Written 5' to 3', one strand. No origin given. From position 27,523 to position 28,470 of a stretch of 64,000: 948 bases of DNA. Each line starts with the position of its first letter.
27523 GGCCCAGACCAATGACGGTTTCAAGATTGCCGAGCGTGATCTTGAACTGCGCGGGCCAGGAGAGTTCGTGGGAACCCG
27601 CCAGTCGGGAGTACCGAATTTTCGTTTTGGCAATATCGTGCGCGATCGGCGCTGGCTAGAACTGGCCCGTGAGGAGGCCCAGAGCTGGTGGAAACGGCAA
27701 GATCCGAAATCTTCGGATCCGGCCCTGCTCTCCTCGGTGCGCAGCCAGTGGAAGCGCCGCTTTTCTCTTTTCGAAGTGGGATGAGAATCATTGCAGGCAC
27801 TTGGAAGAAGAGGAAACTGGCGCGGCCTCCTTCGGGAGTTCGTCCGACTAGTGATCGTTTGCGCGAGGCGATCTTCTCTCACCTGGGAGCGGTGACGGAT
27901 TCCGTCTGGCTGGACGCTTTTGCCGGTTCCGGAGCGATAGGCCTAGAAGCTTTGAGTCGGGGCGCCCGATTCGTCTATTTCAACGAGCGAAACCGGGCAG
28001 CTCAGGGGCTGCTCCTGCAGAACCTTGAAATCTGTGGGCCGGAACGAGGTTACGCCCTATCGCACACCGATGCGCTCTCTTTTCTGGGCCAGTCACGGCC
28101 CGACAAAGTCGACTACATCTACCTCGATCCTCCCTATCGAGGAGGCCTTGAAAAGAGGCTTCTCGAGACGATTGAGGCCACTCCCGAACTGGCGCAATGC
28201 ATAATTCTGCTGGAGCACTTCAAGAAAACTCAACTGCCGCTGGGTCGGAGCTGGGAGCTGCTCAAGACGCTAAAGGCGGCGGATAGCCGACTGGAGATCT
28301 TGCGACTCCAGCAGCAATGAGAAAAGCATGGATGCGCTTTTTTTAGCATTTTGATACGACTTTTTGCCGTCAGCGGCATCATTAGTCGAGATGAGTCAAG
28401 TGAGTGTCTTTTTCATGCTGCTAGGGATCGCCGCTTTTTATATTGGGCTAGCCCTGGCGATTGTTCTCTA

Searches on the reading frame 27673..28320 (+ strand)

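Call 55: search_protein_families(library=pfam, proteins=[window:27673-28320:+], max_evalue=0.001)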
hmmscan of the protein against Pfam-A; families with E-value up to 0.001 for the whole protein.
window:27673-28320:+ (215 aa): 2 families
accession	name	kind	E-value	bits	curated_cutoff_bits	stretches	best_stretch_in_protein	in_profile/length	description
PF03602.21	Cons_hypoth95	-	2.8e-39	135.1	24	1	37-208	1-179/182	Conserved hypothetical protein 95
PF02086.21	MethyltransfD12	-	0.00018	21.8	22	0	144-168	174-201/253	D12 class N6 adenine-specific DNA methyltransferase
